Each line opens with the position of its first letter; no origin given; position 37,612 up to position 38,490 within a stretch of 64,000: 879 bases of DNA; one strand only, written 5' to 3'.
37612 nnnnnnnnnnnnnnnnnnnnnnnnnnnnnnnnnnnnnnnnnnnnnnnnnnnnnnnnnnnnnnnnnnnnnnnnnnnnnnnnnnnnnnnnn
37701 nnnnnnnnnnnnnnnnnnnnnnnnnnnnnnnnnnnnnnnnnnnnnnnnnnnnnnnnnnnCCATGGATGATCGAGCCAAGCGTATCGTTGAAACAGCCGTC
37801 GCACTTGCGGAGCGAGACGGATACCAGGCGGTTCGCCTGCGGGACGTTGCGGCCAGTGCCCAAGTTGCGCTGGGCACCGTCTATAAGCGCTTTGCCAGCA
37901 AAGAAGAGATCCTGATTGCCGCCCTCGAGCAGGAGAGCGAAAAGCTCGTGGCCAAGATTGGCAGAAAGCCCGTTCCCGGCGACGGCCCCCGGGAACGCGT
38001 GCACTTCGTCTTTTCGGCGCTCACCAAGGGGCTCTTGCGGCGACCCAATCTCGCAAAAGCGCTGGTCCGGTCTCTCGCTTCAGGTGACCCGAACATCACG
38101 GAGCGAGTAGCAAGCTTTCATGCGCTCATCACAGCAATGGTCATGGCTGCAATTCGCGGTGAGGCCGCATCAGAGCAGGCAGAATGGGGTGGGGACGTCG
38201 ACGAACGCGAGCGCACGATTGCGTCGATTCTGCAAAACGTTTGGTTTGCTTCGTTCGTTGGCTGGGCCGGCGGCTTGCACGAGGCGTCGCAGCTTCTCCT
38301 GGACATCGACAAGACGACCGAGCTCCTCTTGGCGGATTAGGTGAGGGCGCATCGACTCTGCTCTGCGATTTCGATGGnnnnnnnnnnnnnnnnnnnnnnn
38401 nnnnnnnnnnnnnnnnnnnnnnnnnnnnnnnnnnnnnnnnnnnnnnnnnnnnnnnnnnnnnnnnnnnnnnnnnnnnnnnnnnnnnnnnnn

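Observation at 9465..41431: Five KstR-consensus palindromes define one TetR regulon over at least five transcription units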

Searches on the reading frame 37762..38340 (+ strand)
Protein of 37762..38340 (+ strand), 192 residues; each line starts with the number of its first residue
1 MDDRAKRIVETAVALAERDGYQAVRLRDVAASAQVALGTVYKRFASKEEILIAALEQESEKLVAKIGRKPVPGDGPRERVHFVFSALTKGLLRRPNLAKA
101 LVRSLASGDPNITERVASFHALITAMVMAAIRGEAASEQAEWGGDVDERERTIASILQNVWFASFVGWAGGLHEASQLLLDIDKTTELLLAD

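Call 11: search_solved_structures(query=window:37762-38340:+, max_evalue=0.001, show_alignments=2)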
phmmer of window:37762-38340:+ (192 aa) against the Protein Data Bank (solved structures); distinct sequences matched with E-value up to 0.001: 45.
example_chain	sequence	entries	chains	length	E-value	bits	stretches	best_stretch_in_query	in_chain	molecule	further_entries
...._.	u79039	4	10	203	2.1e-23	86.2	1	3-192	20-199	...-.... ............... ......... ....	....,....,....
3mnl_A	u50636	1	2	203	2.1e-23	86.2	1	3-192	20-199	TRANSCRIPTIONAL REGULATORY PROTEIN (PROBABLY TETR-FAMILY)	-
5aqc_A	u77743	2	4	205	2.2e-23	86.1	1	3-192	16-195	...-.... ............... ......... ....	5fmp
5ua2_A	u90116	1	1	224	3e-23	85.7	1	3-192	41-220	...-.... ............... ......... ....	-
3bjb_A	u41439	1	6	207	1.5e-14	57.4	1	4-109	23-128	Probable transcriptional regulator, TetR family protein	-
3jsj_A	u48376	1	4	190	6.2e-08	35.9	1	6-87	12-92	Putative TetR-family transcriptional regulator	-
3ang_C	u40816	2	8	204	3e-07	33.6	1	4-190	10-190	Transcriptional repressor, TetR family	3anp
9b7y_A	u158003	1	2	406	8.2e-07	32.2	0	3-58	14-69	Transcriptional repressor Mce3R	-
6ayh_A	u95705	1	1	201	2e-06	31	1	7-149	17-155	TetR family transcriptional regulator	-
4jnn_A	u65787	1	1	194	5.2e-06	29.6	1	4-75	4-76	Transcriptional regulator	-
4kwa_A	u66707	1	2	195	5.3e-06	29.6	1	4-75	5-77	Transcriptional regulator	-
4nel_A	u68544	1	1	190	5.9e-06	29.4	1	5-83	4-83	Transcriptional regulator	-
3on4_A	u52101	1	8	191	7e-06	29.2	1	5-67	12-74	Transcriptional regulator, TetR family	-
6ayi_A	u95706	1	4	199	1.2e-05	28.4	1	6-146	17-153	HTH-type transcriptional regulator UidR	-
4ich_A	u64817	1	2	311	1.3e-05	28.3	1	4-62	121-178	Transcriptional regulator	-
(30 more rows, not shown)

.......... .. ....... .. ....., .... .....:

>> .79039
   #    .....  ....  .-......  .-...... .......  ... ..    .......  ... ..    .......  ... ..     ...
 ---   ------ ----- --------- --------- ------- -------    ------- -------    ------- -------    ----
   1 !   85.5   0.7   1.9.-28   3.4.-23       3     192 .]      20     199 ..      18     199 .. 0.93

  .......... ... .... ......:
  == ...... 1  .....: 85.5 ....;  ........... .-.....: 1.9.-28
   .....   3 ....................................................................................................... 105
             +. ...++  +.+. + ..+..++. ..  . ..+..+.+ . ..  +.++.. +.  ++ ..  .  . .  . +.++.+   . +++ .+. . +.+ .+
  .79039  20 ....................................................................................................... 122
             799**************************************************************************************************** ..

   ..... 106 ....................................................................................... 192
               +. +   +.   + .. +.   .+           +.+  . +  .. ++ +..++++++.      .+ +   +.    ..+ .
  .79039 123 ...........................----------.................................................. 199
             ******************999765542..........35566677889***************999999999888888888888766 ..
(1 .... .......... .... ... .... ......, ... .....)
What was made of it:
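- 37762..38340 (+): KstR-like TetR repressor (192 aa), the only TetR in the window. Best PDB sequence hit is Mtb KstR, E 2e-23 over the full length (call 11).
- On KstR (NCBIfam NF033703 equivalog; Rv3574 orthologues): PDB phmmer: KstR E 2e-23 over residues 3-192 (call 11).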

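Call 12: search_protein_families(library=ncbifam, proteins=[window:37762-38340:+], max_evalue=0.00001)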
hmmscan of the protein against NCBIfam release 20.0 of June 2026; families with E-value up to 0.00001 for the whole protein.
window:37762-38340:+ (192 aa): 7 families
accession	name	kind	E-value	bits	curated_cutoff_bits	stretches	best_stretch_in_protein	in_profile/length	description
NF033703.1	transcr_KstR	equivalog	1.7e-36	125.5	280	1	3-190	7-184/185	cholesterol catabolism transcriptional regulator KstR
NF053878.1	FATransRegFadRBac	equivalog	1e-10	41.8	200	1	4-117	4-117/190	fatty acid metabolism transcriptional regulator FadR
NF041196.1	ScbR_bind_reg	equivalog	2.3e-08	34.5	150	1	6-150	9-149/191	ScbR family autoregulator-binding transcription factor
TIGR03384.1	betaine_BetI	equivalog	1.7e-07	31.1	201.3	1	4-98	9-103/189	choline-binding transcriptional repressor BetI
NF050111.1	TransRegSACE7040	equivalog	2.9e-07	30.6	250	1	4-66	2-64/186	SACE_7040 family transcriptional regulator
NF011572.0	PRK14996.1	equivalog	1.2e-06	28.5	144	1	2-57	7-62/192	TetR family transcriptional regulator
NF053731.1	TransRegFasRMycb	equivalog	1.6e-06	28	330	1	2-121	10-129/199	HTH-type transcriptional activator FasR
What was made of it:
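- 37762..38340 (+): NCBIfam KstR model 125.5 bits against a 280-bit cutoff (call 12).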

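Call 16: find_homologous_proteins(query=window:37762-38340:+, max_evalue=1e-10)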
Query window:37762-38340:+ (192 aa): 511 proteins with E <= 1e-10 among 1993 candidates; the best 120 are listed.
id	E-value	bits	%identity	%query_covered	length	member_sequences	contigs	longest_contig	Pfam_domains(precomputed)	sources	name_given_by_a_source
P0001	7.8e-110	382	96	100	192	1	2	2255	PF00440.30,PF17925.7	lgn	-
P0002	1.0e-103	362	90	100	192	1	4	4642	PF00440.30,PF17925.7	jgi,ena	jgi:AcrR family transcriptional regulator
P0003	1.0e-103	362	91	99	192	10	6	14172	PF00440.30,PF17925.7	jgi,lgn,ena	-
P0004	3.2e-103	361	89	99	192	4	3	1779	PF00440.30,PF17925.7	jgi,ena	-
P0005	9.3e-103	359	88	99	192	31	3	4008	PF00440.30,PF17925.7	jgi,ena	-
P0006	1.2e-102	359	89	99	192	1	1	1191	PF00440.30,PF17925.7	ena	-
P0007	1.4e-102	359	89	99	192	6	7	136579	PF00440.30,PF17925.7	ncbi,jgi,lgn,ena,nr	ncbi:MAG TPA: TetR family transcriptional regulator [Polyangiales bacterium]|jgi:AcrR family transcr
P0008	1.7e-102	358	90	99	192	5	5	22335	PF00440.30,PF17925.7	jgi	jgi:AcrR family transcriptional regulator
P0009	2.6e-102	358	88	99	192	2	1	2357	PF00440.30,PF17925.7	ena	-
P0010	7.5e-102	356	90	99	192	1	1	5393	PF00440.30,PF17925.7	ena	-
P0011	1.3e-101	356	88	99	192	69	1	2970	PF00440.30,PF17925.7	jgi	-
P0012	1.7e-101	355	88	99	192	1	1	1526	PF00440.30,PF17925.7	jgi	-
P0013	1.8e-101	355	89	99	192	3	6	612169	PF00440.30,PF17925.7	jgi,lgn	-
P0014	2.6e-101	355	88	100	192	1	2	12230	PF00440.30,PF17925.7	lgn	-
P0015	3.3e-101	354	89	99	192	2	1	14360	PF00440.30,PF17925.7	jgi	jgi:AcrR family transcriptional regulator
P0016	3.5e-101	354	88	99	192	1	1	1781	PF00440.30,PF17925.7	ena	-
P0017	5.0e-101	354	88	99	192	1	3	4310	PF00440.30,PF17925.7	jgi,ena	jgi:AcrR family transcriptional regulator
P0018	5.0e-101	354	88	99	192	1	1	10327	PF00440.30,PF17925.7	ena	-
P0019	5.9e-101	353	88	99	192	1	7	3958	PF00440.30,PF17925.7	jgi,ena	jgi:AcrR family transcriptional regulator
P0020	6.1e-101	353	87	99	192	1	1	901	PF00440.30,PF17925.7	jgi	-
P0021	7.9e-101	353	88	99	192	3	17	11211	PF00440.30,PF17925.7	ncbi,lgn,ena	-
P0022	8.1e-101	353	89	99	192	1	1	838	PF00440.30,PF17925.7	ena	-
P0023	1.0e-100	353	88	99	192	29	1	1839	PF00440.30,PF17925.7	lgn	-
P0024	1.2e-100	352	87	99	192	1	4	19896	PF00440.30,PF17925.7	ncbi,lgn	-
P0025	1.2e-100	352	87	99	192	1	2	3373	PF00440.30,PF17925.7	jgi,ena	jgi:AcrR family transcriptional regulator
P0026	3.9e-100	351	87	99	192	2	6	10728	PF00440.30,PF17925.7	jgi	jgi:AcrR family transcriptional regulator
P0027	5.1e-100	350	86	99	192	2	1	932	PF00440.30,PF17925.7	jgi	jgi:AcrR family transcriptional regulator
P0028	6.6e-100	350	88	99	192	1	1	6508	PF00440.30,PF17925.7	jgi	-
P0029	6.6e-100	350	87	99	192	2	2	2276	PF00440.30,PF17925.7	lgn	-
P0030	8.9e-100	350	89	99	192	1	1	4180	PF00440.30,PF17925.7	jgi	jgi:AcrR family transcriptional regulator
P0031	1.2e-99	349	87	99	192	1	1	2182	PF00440.30,PF17925.7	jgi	jgi:AcrR family transcriptional regulator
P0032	1.4e-99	349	85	99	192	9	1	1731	PF00440.30,PF17925.7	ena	-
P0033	5.1e-99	347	86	100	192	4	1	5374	PF00440.30,PF17925.7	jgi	jgi:AcrR family transcriptional regulator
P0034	5.4e-99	347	86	99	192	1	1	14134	PF00440.30,PF17925.7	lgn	-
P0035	5.7e-99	347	86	99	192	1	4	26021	PF00440.30,PF17925.7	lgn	-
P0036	6.6e-99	347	85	100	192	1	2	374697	PF00440.30,PF17925.7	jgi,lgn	-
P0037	7.0e-99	347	86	99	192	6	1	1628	PF00440.30,PF17925.7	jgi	jgi:AcrR family transcriptional regulator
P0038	1.3e-98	346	87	99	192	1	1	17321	PF00440.30,PF17925.7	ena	-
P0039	1.3e-98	346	87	99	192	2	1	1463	PF00440.30,PF17925.7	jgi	jgi:AcrR family transcriptional regulator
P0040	1.9e-98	345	86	100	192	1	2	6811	PF00440.30,PF17925.7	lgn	-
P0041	2.9e-98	345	86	99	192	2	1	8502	PF00440.30,PF17925.7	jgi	-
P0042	4.1e-98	344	85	99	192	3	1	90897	PF00440.30,PF17925.7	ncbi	-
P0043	4.6e-98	344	86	99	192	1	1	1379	PF00440.30,PF17925.7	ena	-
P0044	5.3e-98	344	86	99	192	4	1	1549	PF00440.30,PF17925.7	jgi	jgi:AcrR family transcriptional regulator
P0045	5.4e-98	344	87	99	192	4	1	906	PF00440.30,PF17925.7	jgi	jgi:AcrR family transcriptional regulator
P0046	6.4e-98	344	86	99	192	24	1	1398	PF00440.30,PF17925.7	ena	-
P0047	8.2e-98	343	85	100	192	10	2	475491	PF00440.30,PF17925.7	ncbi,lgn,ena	ncbi:MAG: TetR family transcriptional regulator [Polyangiales bacterium]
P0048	1.6e-97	342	85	99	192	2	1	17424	PF00440.30,PF17925.7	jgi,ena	jgi:AcrR family transcriptional regulator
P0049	1.8e-97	342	84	99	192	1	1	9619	PF00440.30,PF17925.7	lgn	-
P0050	4.0e-97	341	86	99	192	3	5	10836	PF00440.30,PF17925.7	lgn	-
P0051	5.1e-97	341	89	94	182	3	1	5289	PF00440.30,PF17925.7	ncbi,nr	ncbi:MAG: TetR family transcriptional regulator, partial [Deltaproteobacteria bacterium]|nr:TetR fam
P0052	5.4e-97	341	84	100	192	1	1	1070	PF00440.30,PF17925.7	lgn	-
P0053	1.0e-96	340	86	99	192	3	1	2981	PF00440.30,PF17925.7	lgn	-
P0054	1.3e-96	339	84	99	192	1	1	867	PF00440.30,PF17925.7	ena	-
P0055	1.4e-96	339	83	99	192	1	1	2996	PF00440.30,PF17925.7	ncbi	-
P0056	2.5e-96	338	83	99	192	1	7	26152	PF00440.30,PF17925.7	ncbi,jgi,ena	-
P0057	3.8e-96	338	84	99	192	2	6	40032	PF00440.30,PF17925.7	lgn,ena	-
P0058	5.2e-95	334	83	99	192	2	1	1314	PF00440.30,PF17925.7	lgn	-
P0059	1.3e-94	333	83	99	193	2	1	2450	PF00440.30,PF17925.7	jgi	jgi:AcrR family transcriptional regulator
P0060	2.1e-94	332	81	99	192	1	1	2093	PF00440.30,PF17925.7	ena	-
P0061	8.3e-94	330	84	99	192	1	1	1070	PF00440.30,PF17925.7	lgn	-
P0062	9.5e-94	330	84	99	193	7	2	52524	PF00440.30,PF17925.7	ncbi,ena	-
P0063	1.7e-93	329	84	100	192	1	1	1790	PF00440.30,PF17925.7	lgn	-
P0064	2.9e-93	328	82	99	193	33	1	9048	PF00440.30,PF17925.7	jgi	jgi:AcrR family transcriptional regulator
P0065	7.3e-93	327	82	99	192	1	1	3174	PF00440.30,PF17925.7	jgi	jgi:AcrR family transcriptional regulator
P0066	7.4e-93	327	84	99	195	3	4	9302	PF00440.30,PF17925.7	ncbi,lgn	-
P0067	8.6e-93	327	81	99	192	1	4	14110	PF00440.30,PF17925.7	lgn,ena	-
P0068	8.6e-93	327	86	95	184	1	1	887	PF00440.30,PF17925.7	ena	-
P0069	8.7e-93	327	81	99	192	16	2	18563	PF00440.30,PF17925.7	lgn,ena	-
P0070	9.9e-93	327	81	99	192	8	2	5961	PF00440.30,PF17925.7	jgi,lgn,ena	-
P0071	4.2e-92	325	81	99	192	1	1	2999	PF00440.30,PF17925.7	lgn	-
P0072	2.4e-91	322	79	99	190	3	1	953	PF00440.30,PF17925.7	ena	-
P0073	2.7e-91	322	81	99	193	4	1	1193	PF00440.30,PF17925.7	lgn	-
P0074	4.4e-91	321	78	99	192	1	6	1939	PF00440.30,PF17925.7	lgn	-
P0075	5.5e-91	321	78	99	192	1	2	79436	PF00440.30,PF17925.7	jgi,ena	jgi:AcrR family transcriptional regulator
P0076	8.3e-91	320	79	99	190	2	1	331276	PF00440.30,PF17925.7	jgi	-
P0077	8.5e-91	320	77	99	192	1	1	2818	PF00440.30,PF17925.7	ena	-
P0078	1.1e-90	320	77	99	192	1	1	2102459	PF00440.30,PF17925.7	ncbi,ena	-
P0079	1.5e-90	320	79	99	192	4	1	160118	PF00440.30,PF17925.7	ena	-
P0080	2.9e-90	319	79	99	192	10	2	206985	PF00440.30,PF17925.7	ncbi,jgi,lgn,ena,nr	ncbi:MAG: TetR family transcriptional regulator [Myxococcales bacterium]|nr:TetR family transcriptio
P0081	3.7e-90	318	79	100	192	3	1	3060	PF00440.30,PF17925.7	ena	-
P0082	4.5e-90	318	78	99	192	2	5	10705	PF00440.30,PF17925.7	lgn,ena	-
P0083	1.9e-89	316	80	99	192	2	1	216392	PF00440.30,PF17925.7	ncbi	ncbi:MAG: TetR/AcrR family transcriptional regulator [Myxococcota bacterium]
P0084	9.7e-88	310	77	99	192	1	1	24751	PF00440.30,PF17925.7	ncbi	-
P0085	1.4e-87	310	75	99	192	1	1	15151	PF00440.30,PF17925.7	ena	-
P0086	3.9e-87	308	77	99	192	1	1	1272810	PF00440.30,PF17925.7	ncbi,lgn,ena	-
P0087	5.1e-87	308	76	99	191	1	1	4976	PF00440.30,PF17925.7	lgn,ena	-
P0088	2.6e-86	306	77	99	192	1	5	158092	PF00440.30,PF17925.7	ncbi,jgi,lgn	jgi:AcrR family transcriptional regulator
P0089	7.8e-86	304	75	99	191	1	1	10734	PF00440.30,PF17925.7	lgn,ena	-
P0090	3.7e-85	302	87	86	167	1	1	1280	PF00440.30,PF17925.7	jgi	-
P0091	1.4e-84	300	89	82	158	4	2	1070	PF17925.7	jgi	jgi:AcrR family transcriptional regulator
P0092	1.7e-79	284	97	74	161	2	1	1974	PF00440.30,PF17925.7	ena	-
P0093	6.7e-79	282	67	100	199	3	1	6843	PF00440.30,PF17925.7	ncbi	-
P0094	5.2e-78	279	68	100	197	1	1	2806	PF00440.30,PF17925.7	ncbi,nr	ncbi:MAG: TetR/AcrR family transcriptional regulator [Polyangiaceae bacterium]|nr:TetR/AcrR family t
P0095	6.3e-77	275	86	78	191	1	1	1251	PF17925.7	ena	-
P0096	8.2e-77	275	67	99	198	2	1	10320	PF00440.30,PF17925.7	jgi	jgi:TetR/AcrR family transcriptional regulator, cholesterol catabolism regulator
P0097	1.3e-76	274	70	99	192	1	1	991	PF00440.30,PF17925.7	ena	-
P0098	1.6e-76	274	68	93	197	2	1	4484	PF00440.30,PF17925.7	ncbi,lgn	-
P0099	3.6e-76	273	66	100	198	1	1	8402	PF00440.30,PF17925.7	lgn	-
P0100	4.1e-76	273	64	99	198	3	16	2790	PF00440.30,PF17925.7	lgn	-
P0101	9.3e-76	271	66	99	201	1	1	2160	PF00440.30,PF17925.7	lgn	-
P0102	2.0e-75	270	65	100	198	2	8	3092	PF00440.30,PF17925.7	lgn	-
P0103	2.5e-75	270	66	99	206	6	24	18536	PF00440.30,PF17925.7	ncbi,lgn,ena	-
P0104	4.6e-75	269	65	99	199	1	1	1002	PF00440.30,PF17925.7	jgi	jgi:AcrR family transcriptional regulator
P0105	5.3e-75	269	66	99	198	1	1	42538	PF00440.30,PF17925.7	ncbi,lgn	-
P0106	2.7e-74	267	64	100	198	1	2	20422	PF00440.30,PF17925.7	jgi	-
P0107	5.4e-74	266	64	100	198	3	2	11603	PF00440.30,PF17925.7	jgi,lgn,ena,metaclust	metaclust:\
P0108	8.9e-74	265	63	99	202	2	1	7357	PF00440.30,PF17925.7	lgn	-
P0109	3.4e-72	260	63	99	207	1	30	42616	PF00440.30,PF17925.7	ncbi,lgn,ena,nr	ncbi:MAG: TetR family transcriptional regulator [Myxococcales bacterium]|nr:TetR family transcriptio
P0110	3.7e-72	260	63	100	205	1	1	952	PF00440.30,PF17925.7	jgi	jgi:AcrR family transcriptional regulator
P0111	5.2e-72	259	63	99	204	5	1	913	PF00440.30,PF17925.7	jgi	jgi:AcrR family transcriptional regulator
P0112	1.3e-71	258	63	99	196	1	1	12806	PF00440.30,PF17925.7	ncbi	-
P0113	2.3e-71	257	61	99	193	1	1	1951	PF00440.30,PF17925.7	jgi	jgi:AcrR family transcriptional regulator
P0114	3.0e-71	257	63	99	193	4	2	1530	PF00440.30,PF17925.7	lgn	-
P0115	5.3e-71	256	62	99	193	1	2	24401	PF00440.30,PF17925.7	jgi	jgi:TetR/AcrR family transcriptional regulator, cholesterol catabolism regulator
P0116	7.4e-71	255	63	100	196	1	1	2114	PF00440.30,PF17925.7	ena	-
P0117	2.4e-70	254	66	99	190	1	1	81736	PF00440.30,PF17925.7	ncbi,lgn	ncbi:MAG: TetR family transcriptional regulator [Polyangiales bacterium]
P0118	7.8e-70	252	62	99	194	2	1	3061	PF00440.30,PF17925.7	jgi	jgi:TetR/AcrR family transcriptional regulator, cholesterol catabolism regulator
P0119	1.6e-69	251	61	100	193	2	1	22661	PF00440.30,PF17925.7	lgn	-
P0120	2.4e-69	251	63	99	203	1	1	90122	PF00440.30,PF17925.7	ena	-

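Call 17: find_encoding_contigs(protein=window:37762-38340:+, flank=10000, max_places=6)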
Protein window:37762-38340:+ (192 aa): 17 contigs read that carry it; 6 places shown.
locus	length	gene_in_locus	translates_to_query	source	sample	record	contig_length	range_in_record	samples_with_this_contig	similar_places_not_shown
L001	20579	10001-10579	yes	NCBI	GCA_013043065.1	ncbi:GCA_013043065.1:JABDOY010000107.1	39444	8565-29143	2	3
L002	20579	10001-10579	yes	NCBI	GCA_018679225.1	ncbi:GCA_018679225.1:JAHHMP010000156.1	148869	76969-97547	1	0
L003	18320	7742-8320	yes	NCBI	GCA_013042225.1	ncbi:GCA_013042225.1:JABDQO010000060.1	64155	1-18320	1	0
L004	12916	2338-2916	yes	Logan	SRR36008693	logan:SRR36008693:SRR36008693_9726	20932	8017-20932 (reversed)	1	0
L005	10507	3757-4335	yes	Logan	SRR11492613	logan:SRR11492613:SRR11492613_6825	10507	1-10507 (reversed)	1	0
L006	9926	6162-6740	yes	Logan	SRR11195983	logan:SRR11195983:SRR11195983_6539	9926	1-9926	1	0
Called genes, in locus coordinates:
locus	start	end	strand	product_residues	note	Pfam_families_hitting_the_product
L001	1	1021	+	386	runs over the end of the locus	PF02771:Acyl-CoA_dh_N, PF02770:Acyl-CoA_dh_M, PF00441:Acyl-CoA_dh_1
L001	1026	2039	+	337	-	PF02771:Acyl-CoA_dh_N, PF00441:Acyl-CoA_dh_1, PF08028:Acyl-CoA_dh_2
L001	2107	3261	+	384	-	PF00108:Thiolase_N, PF00109:ketoacyl-synt (faint), PF02803:Thiolase_C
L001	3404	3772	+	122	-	PF07238:PilZ (weak)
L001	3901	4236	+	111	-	PF14864:Alkyl_sulf_C (weak), PF02036:SCP2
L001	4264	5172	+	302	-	PF01796:OB_ChsH2_C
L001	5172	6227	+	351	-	PF22691:Thiolase_C_1 (faint)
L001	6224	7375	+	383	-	PF22691:Thiolase_C_1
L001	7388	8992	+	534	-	PF00501:AMP-binding, PF13193:AMP-binding_C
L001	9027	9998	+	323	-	PF00355:Rieske, PF19298:KshA_C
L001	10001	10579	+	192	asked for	PF00440:TetR_N, PF17925:TetR_C_20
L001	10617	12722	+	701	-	PF05175:MTS (faint), PF22020:RlmL_1st, PF02926:THUMP, PF01170:UPF0020, PF13847:Methyltransf_31 (faint), PF13649:Methyltransf_25 (faint), PF10672:Methyltrans_SAM, PF03602:Cons_hypoth95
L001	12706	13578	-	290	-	PF04909:Amidohydro_2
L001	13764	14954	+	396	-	PF02771:Acyl-CoA_dh_N (weak), PF08028:Acyl-CoA_dh_2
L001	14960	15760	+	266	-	PF01557:FAA_hydrolase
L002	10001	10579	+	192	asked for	PF00440:TetR_N, PF17925:TetR_C_20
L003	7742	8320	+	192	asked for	PF00440:TetR_N, PF17925:TetR_C_20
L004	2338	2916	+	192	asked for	PF00440:TetR_N, PF17925:TetR_C_20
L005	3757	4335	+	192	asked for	PF00440:TetR_N, PF17925:TetR_C_20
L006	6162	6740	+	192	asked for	PF00440:TetR_N, PF17925:TetR_C_20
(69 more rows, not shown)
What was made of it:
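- On KstR (NCBIfam NF033703 equivalog; Rv3574 orthologues): PF00440 and PF17925 are precomputed for the protein and its homologues (calls 16, 17).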

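Call 20: find_related_loci(query=A1, collection=genome_contigs, flank=10000)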
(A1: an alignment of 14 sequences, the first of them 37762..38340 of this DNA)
Query A1 (192 aa) in genome_contigs; peptide patterns used: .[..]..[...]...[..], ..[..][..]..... (x = any residue, [..] = any of these).
599 stretches matched a pattern (row limit reached: there are more); 45 encode a relative of the query (tblastn E <= 1e-3); 45 distinct loci.
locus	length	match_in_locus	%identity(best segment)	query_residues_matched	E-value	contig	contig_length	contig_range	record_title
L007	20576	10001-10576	98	1-192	2e-122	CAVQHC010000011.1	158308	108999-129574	MAG: uncultured delta proteobacterium isolate MFD09964.bin.1.233 genome assembly, contig: contig_5268, whole genome shot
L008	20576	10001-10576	97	1-192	6e-122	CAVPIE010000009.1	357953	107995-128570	MAG: uncultured delta proteobacterium isolate MFD09964.bin.1.42 genome assembly, contig: contig_35551, whole genome shot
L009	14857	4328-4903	97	1-192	6e-122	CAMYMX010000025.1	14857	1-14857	MAG: uncultured Polyangiaceae bacterium isolate FCS_M_Myxococcota_13.1 genome assembly, contig: NODE_3516_length_14857_c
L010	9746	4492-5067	96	1-192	5e-120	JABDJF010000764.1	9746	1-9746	MAG: Myxococcales bacterium isolate SS_bin_16 k127_904227, whole genome shotgun sequence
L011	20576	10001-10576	93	1-192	2e-117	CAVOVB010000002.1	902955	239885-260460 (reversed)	MAG: uncultured delta proteobacterium isolate MFD09779.bin.2.182 genome assembly, contig: contig_12641, whole genome sho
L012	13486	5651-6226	91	1-192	1e-114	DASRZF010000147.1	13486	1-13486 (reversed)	MAG TPA_asm: Polyangiales bacterium isolate SMAG_U14152 k141_3192773, whole genome shotgun sequence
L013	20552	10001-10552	95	1-184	2e-113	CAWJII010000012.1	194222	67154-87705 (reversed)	MAG: uncultured delta proteobacterium isolate MFD03804.bin.1.151 genome assembly, contig: contig_7456, whole genome shot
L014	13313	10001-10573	89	1-191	1e-111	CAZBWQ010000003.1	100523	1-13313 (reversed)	MAG TPA_asm: uncultured Sandaracinaceae bacterium isolate binchicken_co176_246 genome assembly, contig: NODE_23_length_1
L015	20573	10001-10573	88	1-191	4e-111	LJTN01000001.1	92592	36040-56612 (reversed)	MAG: Myxococcales bacterium SG8_38 WOR_8-12_51, whole genome shotgun sequence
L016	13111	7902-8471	91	1-190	4e-111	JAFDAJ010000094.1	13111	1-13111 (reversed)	MAG: Deltaproteobacteria bacterium isolate AB_1215_Bin_95 AB_1215_Bin_95_scaffold_5221, whole genome shotgun sequence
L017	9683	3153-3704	92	1-184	7e-111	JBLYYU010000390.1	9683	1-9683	MAG: Polyangiales bacterium isolate EBRS3.bin2 k97_495554, whole genome shotgun sequence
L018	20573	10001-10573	89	1-191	8e-111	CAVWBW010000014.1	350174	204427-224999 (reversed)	MAG: uncultured delta proteobacterium isolate MFD03804.bin.1.273 genome assembly, contig: contig_7462, whole genome shot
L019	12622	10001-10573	89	1-191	2e-110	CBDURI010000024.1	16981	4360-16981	MAG TPA_asm: uncultured bacterium isolate SRR21487744_binner13_Refined_51 genome assembly, contig: ERZ25748493.941, whol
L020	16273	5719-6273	90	1-185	4e-110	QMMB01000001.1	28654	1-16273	MAG: Deltaproteobacteria bacterium isolate B2_G11 B2_Guay11_scaffold_00051, whole genome shotgun sequence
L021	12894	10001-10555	91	1-185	6e-109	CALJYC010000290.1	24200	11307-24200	MAG: uncultured bacterium isolate N3_Bin_MAXBIN__017_sub_1 genome assembly, contig: c_000003931990, whole genome shotgun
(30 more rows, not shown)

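Call 59: predict_structure(alignment_id=A1)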
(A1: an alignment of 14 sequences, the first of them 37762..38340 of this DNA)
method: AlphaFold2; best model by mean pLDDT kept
length: 192 residues; sequences in the alignment: 14
mean_pLDDT: 86.1   pTM: 0.80
mean pLDDT of the five models: 86.1, 85.6, 85.1, 84.8, 81.3
residues with pLDDT >= 90: 88; 70-90: 91; 50-70: 11; < 50: 2
segments of 3 or more residues with pLDDT < 50: none
pLDDT, mean of each block of 10 residues (from residue 1): 86 93 90 92 86 87 82 91 92 89 80 76 88 74 65 93 92 91 93 69
secondary structure, 60 per line:
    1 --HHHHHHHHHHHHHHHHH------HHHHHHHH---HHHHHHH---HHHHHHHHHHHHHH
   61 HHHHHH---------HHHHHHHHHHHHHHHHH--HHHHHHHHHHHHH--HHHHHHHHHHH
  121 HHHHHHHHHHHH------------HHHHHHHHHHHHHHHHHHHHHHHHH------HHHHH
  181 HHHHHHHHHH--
elements in order: H3-19 H26-33 H37-43 H47-66 H76-92 H95-107 H110-132 H145-169 H176-190
